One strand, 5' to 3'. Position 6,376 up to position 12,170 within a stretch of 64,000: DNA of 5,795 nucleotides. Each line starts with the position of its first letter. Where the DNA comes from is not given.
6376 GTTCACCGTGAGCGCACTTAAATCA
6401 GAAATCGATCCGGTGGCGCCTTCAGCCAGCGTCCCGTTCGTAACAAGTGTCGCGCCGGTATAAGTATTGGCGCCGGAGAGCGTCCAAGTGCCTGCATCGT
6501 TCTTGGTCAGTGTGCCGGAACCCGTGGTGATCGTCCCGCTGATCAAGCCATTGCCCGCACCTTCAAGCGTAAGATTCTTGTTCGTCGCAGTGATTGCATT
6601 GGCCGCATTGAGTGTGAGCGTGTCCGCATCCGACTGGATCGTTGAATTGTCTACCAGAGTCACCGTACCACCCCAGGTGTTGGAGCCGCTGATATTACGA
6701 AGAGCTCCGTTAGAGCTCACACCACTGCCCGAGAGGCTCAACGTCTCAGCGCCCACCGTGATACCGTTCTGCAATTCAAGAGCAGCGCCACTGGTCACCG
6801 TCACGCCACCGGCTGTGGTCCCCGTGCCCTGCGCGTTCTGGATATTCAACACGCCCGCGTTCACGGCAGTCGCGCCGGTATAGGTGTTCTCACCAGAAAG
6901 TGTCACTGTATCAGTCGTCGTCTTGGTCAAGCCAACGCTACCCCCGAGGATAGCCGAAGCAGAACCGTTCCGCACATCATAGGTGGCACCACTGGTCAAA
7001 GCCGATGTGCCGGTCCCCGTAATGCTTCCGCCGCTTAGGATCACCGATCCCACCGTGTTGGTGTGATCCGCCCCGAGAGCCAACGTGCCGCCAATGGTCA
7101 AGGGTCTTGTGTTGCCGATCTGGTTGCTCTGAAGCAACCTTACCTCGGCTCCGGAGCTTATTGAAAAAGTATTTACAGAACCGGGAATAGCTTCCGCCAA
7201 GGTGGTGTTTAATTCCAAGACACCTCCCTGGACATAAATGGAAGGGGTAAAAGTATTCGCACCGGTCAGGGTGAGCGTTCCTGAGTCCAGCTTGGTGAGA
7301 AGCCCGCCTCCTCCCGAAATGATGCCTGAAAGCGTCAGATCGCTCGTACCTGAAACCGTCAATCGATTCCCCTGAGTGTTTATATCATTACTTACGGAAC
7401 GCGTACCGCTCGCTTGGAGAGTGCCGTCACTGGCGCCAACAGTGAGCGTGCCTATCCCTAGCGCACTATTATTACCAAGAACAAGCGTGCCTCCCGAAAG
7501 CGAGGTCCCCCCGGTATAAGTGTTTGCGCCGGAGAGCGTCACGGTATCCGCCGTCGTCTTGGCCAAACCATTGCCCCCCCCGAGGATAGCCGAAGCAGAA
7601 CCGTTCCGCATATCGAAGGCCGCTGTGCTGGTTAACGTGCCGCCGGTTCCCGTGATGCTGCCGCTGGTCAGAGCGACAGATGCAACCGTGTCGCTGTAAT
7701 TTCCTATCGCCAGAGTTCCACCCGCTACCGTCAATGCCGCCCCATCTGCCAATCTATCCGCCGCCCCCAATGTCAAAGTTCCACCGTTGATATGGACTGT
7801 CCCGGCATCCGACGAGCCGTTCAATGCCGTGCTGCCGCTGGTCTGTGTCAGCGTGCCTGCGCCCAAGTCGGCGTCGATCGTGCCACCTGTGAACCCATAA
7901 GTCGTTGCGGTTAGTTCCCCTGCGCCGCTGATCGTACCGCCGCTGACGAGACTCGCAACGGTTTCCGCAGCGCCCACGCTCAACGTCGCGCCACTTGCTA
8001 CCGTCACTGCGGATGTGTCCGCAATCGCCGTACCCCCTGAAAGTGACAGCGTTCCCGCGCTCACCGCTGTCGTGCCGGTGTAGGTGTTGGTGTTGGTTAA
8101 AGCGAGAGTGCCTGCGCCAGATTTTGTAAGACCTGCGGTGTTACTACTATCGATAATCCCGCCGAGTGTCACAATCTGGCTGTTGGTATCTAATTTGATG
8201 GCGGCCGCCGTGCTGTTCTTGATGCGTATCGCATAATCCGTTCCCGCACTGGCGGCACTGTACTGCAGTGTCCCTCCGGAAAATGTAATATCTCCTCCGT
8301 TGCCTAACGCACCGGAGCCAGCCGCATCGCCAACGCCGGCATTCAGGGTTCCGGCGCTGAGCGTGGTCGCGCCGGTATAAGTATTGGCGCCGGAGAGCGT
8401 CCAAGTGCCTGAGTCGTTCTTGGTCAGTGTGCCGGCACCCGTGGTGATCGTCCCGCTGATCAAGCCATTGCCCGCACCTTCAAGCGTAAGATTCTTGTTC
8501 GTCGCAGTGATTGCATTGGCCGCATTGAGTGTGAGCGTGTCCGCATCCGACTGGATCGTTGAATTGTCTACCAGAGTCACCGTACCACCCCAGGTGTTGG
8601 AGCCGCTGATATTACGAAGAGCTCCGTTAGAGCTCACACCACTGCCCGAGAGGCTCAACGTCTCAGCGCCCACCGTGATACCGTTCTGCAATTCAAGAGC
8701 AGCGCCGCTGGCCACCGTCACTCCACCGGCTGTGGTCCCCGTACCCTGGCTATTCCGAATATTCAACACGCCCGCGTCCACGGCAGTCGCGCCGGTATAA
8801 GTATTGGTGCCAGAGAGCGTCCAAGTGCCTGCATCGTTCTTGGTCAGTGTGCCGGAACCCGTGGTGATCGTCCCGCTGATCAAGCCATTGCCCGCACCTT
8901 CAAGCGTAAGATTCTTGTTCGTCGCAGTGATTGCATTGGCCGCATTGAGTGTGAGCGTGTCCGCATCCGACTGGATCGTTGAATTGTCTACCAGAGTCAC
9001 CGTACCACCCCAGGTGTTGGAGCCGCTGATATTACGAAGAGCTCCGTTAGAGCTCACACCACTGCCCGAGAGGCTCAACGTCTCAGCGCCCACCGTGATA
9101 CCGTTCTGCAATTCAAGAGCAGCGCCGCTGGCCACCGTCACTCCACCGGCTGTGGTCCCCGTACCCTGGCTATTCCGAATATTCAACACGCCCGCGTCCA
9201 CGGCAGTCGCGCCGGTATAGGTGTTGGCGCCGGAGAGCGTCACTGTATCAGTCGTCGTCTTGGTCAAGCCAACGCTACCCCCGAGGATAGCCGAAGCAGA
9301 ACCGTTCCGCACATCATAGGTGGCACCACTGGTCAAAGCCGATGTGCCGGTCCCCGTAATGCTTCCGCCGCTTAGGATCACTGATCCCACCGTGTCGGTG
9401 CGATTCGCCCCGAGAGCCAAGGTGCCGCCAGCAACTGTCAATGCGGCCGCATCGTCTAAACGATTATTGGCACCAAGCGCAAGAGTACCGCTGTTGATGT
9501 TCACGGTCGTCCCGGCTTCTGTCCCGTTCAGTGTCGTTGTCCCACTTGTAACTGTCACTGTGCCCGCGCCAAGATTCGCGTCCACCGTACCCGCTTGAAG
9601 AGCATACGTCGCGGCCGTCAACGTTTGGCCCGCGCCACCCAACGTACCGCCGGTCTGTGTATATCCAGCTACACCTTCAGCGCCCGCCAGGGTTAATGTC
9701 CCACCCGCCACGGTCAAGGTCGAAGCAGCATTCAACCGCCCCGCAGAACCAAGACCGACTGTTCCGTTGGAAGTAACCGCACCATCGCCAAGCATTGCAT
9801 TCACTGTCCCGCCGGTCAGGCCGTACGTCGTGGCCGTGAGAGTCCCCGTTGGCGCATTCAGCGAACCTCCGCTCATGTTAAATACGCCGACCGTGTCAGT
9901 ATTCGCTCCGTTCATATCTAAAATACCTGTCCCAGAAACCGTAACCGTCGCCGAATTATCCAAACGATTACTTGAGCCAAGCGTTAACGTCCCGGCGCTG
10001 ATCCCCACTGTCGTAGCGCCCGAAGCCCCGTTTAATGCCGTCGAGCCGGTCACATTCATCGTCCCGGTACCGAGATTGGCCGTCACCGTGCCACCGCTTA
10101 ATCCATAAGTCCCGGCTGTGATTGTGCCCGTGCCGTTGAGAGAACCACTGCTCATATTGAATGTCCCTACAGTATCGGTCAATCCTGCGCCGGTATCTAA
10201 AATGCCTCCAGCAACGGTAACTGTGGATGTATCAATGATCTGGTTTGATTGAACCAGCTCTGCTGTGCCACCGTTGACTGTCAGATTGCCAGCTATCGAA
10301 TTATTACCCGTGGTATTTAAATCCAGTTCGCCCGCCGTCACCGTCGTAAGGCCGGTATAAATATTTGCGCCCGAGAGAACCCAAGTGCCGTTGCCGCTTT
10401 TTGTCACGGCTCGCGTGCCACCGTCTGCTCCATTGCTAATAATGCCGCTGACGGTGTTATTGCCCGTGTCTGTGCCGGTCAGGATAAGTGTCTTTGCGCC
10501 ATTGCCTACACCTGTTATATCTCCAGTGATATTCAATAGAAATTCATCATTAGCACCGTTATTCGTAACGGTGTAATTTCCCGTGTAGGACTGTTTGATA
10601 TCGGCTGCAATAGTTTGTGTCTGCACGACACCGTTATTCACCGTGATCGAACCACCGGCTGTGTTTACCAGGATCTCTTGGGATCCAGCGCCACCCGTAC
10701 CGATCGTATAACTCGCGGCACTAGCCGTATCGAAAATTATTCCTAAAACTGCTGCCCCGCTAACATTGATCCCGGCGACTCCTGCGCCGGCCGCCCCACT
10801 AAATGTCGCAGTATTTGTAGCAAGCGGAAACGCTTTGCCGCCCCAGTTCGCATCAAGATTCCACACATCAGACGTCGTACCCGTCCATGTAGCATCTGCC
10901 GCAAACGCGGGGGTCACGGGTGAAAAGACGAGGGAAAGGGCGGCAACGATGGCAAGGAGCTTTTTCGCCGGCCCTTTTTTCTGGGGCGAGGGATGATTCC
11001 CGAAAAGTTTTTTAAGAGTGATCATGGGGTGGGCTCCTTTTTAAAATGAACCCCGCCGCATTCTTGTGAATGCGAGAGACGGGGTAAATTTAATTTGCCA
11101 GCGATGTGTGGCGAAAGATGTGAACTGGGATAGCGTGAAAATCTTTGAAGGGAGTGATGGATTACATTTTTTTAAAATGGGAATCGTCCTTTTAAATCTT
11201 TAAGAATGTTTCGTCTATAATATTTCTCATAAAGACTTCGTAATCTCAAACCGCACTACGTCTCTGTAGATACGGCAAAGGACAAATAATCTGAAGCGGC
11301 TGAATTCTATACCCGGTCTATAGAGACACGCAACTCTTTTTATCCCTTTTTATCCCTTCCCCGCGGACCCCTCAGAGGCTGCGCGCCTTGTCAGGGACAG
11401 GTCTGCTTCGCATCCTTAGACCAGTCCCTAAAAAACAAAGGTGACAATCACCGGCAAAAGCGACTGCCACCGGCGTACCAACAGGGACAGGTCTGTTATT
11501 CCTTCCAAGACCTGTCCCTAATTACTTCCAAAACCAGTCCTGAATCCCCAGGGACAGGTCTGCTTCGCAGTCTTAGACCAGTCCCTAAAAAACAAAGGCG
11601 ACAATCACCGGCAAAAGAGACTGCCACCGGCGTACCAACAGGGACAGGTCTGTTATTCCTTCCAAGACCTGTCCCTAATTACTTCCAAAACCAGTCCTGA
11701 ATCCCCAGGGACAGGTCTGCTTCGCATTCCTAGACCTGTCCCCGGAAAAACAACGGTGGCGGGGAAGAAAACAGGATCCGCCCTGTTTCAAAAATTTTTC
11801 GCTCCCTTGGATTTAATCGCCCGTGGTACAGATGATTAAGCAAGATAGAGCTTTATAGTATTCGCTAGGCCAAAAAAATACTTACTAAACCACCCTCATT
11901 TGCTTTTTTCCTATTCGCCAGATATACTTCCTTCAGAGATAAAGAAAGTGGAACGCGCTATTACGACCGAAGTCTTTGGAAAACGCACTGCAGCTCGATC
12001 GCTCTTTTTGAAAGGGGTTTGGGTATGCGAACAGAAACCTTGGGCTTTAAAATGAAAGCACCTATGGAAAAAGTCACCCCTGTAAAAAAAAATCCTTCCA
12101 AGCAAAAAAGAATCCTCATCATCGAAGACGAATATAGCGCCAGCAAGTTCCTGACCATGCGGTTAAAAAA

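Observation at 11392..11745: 157-bp tandem array of paired palindromic hairpins in the divergent region between the giant adhesin gene and a c-di-GMP/two-component operon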

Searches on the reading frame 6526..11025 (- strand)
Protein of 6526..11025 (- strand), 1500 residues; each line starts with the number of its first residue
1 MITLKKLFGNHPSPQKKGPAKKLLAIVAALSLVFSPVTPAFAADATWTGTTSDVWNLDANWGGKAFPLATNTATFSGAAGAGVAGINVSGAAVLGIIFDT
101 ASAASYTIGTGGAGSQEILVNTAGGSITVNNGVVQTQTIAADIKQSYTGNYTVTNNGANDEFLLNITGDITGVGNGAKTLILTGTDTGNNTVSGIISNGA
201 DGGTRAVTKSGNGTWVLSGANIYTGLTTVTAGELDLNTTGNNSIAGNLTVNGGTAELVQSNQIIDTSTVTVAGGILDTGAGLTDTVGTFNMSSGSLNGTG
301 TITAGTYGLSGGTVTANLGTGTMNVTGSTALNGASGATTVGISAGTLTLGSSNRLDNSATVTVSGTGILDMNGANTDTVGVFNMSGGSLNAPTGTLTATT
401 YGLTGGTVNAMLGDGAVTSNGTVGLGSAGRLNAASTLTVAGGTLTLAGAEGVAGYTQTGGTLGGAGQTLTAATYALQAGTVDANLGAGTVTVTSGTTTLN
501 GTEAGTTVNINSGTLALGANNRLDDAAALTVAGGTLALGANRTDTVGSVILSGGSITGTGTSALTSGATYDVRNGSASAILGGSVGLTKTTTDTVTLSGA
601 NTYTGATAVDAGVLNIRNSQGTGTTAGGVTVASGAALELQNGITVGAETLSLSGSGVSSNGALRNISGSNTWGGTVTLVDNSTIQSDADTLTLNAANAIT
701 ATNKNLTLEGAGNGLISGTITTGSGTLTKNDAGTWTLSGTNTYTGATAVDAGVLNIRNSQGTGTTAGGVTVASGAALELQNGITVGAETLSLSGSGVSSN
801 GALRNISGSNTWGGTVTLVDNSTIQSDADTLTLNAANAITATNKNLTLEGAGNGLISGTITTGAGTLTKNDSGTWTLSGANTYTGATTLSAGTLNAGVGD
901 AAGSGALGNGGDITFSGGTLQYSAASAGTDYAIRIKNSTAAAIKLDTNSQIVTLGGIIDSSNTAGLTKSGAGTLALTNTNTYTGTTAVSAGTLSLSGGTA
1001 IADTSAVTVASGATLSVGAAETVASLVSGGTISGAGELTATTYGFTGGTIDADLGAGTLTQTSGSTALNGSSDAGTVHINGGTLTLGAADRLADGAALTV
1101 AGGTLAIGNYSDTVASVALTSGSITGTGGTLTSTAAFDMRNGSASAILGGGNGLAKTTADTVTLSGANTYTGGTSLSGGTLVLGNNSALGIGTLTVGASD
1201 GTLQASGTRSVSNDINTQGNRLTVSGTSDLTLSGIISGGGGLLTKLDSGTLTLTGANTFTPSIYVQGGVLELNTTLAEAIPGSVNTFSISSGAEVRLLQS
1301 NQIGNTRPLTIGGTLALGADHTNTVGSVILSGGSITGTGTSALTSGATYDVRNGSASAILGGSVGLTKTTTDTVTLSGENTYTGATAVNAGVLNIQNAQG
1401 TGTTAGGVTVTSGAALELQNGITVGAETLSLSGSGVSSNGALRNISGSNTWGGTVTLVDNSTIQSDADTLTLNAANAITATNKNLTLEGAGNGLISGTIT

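Call 76: search_protein_families(library=pfam, proteins=[window:6526-11025:-], max_evalue=0.001)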
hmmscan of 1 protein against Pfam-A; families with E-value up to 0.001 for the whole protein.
window:6526-11025:- (1500 aa): 1 family
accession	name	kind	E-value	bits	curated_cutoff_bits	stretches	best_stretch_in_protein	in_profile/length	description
PF12951.13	PATR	-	2e-46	156.1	27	8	867-895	1-29/30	Passenger-associated-transport-repeat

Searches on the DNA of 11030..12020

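Call 80: search_rna_families(source=window, start=11030, end=12020, threshold=evalue, max_evalue=1)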
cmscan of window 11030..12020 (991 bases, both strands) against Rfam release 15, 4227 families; matches with E-value up to 1: 2.
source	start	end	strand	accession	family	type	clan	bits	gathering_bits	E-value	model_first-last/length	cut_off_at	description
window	11627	11763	-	RF01955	NEAT1_1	Gene; lncRNA;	-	19.1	50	0.57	1-122/122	no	Nuclear enriched abundant transcript 1 conserved region 1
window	11482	11519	+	RF00751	mir-12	Gene; miRNA;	-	19.1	55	0.67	19-56/74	no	mir-12 microRNA precursor family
